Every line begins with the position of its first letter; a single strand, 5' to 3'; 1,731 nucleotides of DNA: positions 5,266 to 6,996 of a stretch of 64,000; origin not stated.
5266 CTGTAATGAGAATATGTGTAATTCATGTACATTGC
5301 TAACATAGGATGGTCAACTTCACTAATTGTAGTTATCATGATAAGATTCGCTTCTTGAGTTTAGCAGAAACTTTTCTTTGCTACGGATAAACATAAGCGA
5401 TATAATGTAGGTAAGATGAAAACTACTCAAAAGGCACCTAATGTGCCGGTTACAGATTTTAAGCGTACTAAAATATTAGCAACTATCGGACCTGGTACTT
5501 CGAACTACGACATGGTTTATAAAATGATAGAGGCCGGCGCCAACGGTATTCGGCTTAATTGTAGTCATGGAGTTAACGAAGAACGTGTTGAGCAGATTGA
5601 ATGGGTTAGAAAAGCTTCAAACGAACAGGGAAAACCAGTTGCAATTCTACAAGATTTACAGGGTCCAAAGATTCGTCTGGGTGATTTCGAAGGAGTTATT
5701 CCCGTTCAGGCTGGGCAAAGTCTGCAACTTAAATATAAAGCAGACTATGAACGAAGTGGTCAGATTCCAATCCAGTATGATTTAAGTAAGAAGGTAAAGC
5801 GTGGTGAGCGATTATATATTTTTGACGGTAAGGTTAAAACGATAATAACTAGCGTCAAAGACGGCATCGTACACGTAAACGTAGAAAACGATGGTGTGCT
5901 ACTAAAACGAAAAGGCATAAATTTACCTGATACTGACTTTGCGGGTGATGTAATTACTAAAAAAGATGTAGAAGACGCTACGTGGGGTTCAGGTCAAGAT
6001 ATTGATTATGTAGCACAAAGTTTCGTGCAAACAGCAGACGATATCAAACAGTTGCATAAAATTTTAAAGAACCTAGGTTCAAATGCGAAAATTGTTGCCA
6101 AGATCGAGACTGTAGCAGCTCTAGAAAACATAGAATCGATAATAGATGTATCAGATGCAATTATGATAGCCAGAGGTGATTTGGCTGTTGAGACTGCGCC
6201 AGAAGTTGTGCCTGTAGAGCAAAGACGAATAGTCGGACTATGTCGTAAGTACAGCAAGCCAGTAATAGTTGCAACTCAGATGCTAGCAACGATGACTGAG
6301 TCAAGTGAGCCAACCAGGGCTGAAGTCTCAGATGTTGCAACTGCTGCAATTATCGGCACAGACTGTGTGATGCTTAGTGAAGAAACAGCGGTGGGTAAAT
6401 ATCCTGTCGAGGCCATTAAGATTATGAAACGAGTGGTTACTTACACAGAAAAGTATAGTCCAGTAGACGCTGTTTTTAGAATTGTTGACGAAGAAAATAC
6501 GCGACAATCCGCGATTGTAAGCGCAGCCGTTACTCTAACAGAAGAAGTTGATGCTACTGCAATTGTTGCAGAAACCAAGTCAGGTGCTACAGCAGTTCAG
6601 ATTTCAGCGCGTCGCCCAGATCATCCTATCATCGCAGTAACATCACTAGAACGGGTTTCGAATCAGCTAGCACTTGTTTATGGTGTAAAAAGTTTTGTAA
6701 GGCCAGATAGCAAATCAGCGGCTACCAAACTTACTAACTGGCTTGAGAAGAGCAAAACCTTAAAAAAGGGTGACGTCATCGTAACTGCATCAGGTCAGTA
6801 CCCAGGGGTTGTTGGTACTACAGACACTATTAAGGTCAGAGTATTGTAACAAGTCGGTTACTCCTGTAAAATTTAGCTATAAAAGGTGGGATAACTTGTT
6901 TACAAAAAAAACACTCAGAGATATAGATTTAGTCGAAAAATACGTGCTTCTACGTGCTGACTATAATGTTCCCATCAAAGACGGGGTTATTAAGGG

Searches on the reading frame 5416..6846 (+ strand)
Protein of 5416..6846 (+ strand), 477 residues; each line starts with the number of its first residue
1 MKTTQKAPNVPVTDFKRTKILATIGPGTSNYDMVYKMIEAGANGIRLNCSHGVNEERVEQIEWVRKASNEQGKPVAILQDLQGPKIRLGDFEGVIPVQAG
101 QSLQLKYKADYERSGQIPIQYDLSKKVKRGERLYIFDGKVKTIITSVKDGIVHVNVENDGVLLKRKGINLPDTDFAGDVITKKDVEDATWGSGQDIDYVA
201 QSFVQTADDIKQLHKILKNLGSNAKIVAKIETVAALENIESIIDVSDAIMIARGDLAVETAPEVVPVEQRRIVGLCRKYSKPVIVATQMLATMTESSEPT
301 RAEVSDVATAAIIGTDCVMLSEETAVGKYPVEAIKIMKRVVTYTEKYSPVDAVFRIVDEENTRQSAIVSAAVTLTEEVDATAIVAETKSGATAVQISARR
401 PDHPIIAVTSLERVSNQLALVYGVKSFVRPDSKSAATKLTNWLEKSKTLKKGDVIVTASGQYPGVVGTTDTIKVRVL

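Call 32: search_protein_families(library=ncbifam, proteins=[window:5416-6846:+], max_evalue=0.00001)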
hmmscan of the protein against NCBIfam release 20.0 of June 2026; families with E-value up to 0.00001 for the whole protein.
window:5416-6846:+ (477 aa): 7 families
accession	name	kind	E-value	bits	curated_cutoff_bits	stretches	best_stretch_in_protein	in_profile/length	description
NF004491.0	PRK05826.1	subfamily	4.4e-141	470.6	432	1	16-475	5-473/477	pyruvate kinase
TIGR01064.1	pyruv_kin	equivalog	2e-138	461.9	306.4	1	16-475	1-474/476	pyruvate kinase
NF004978.0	PRK06354.1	subfamily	1.7e-135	452.8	462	1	14-476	6-477/590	pyruvate kinase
NF004886.0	PRK06247.1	subfamily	1.6e-130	436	623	1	15-476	4-469/476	pyruvate kinase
NF006664.0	PRK09206.1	equivalog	7.1e-100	334.8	686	1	16-477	2-470/470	pyruvate kinase PykF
NF005234.0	PRK06739.1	equivalog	5.7e-71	239.3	564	1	21-347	6-331/352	pyruvate kinase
NF011314.0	PRK14725.1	equivalog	1.2e-55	189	642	2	125-345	371-594/614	pyruvate kinase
